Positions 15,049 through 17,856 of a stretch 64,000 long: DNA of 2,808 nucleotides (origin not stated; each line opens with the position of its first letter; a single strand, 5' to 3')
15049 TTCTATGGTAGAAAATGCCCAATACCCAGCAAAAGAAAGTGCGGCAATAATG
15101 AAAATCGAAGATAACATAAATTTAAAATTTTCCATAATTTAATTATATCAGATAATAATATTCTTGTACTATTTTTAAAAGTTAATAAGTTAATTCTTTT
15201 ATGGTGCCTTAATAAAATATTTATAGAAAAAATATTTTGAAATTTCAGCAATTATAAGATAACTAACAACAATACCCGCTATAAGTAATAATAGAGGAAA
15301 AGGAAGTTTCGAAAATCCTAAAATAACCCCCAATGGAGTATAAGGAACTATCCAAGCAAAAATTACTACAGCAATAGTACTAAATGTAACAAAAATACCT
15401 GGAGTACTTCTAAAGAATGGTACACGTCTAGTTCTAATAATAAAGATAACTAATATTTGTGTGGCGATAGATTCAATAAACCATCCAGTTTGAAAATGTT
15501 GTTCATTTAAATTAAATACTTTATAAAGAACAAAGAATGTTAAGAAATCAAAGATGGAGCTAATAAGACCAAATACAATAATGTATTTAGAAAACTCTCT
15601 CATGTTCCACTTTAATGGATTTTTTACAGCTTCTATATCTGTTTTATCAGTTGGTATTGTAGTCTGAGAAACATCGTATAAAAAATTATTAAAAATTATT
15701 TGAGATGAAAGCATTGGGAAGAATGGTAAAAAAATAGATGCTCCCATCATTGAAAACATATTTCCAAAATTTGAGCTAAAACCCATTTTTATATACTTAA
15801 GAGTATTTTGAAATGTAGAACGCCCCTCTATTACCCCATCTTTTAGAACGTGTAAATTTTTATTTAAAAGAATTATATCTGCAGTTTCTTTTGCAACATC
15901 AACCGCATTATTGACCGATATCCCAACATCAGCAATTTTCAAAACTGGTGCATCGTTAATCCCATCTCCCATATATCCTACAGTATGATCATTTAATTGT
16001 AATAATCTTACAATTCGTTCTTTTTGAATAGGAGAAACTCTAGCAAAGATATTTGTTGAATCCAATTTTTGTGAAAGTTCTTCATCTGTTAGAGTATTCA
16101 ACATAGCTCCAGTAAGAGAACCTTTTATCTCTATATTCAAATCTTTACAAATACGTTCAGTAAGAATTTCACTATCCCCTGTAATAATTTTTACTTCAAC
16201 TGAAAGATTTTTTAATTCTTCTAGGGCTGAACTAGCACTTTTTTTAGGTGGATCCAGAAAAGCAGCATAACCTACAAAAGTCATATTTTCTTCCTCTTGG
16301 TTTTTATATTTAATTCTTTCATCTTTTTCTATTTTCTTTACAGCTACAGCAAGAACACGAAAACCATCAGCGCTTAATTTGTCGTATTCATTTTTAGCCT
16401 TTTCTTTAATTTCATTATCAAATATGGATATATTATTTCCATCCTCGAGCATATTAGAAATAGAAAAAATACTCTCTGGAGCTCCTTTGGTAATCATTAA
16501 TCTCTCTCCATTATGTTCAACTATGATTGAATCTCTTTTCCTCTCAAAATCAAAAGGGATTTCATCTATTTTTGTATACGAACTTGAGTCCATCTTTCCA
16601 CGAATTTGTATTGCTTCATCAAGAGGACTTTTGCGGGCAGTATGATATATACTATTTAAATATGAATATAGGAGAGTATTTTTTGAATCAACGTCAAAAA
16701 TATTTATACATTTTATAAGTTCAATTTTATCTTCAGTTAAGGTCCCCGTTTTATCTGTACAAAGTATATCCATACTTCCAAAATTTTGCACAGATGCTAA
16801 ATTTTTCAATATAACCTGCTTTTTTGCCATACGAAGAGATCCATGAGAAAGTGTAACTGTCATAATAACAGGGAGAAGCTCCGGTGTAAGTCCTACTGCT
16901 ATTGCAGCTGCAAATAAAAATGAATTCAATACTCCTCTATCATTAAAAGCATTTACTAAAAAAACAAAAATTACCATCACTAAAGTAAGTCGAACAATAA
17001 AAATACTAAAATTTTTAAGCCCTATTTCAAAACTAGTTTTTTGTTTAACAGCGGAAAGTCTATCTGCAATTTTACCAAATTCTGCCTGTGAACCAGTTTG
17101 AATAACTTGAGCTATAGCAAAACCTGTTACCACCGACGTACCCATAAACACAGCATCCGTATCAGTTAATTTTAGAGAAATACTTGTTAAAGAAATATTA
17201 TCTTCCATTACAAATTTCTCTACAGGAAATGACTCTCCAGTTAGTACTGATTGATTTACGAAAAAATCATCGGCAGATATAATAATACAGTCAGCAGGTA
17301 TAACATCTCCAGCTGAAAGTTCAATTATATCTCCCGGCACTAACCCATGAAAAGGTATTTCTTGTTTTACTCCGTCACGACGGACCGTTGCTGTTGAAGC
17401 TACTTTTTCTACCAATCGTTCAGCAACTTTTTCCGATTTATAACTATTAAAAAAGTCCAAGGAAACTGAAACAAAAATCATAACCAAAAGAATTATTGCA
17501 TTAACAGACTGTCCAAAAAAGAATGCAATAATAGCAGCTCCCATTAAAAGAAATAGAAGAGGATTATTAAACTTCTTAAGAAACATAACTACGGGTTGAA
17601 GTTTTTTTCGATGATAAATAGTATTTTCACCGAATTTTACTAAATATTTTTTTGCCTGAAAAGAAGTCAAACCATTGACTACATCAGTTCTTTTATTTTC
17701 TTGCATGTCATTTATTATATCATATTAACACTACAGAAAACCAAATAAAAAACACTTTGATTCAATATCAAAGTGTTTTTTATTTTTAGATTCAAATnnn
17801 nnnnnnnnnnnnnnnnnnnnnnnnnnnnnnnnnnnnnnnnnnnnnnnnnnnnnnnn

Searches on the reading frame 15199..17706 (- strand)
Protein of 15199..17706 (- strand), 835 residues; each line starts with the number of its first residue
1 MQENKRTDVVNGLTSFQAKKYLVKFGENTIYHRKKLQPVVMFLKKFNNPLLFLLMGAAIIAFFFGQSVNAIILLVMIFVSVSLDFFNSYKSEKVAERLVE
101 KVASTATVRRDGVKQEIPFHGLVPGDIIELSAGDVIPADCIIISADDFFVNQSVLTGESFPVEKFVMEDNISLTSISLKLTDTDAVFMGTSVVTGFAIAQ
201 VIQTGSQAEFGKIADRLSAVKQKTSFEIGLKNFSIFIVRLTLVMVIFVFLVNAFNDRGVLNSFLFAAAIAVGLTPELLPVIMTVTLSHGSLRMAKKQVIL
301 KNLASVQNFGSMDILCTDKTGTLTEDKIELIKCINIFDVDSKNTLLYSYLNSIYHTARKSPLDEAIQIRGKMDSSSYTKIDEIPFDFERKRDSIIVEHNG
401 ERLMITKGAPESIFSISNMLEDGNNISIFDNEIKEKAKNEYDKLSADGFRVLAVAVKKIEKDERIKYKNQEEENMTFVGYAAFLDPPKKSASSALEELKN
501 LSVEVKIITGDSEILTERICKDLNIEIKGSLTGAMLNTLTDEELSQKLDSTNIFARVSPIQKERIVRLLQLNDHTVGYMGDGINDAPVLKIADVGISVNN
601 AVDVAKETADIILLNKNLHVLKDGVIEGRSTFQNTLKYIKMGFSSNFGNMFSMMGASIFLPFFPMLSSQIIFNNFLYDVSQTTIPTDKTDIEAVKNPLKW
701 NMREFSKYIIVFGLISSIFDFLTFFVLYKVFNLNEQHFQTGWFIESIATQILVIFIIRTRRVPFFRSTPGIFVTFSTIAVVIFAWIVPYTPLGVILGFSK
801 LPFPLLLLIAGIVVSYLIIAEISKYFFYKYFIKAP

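Call 5: search_protein_families(library=pfam, proteins=[window:15199-17706:-])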
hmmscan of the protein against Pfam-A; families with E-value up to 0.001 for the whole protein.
window:15199-17706:- (835 aa): 6 families
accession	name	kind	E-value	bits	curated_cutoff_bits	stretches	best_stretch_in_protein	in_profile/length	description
PF00122.25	E1-E2_ATPase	-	4e-48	163.8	28.1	1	102-296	3-181/181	E1-E2 ATPase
PF00689.26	Cation_ATPase_C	-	8e-20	71.8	27.3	1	663-826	2-175/175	Cation transporting ATPase, C-terminus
PF00690.31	Cation_ATPase_N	-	4.4e-12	45.9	20.4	1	7-61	15-69/69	Cation transporter/ATPase, N-terminus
PF00702.32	Hydrolase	-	8.7e-11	43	26.4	1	313-592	2-190/191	haloacid dehalogenase-like hydrolase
PF13246.12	Cation_ATPase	-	5.2e-08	33.2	21.7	1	374-415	43-86/91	Cation transport ATPase (P-type)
PF08282.18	Hydrolase_3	-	2.3e-05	24.7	20.9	1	564-617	194-247/255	haloacid dehalogenase-like hydrolase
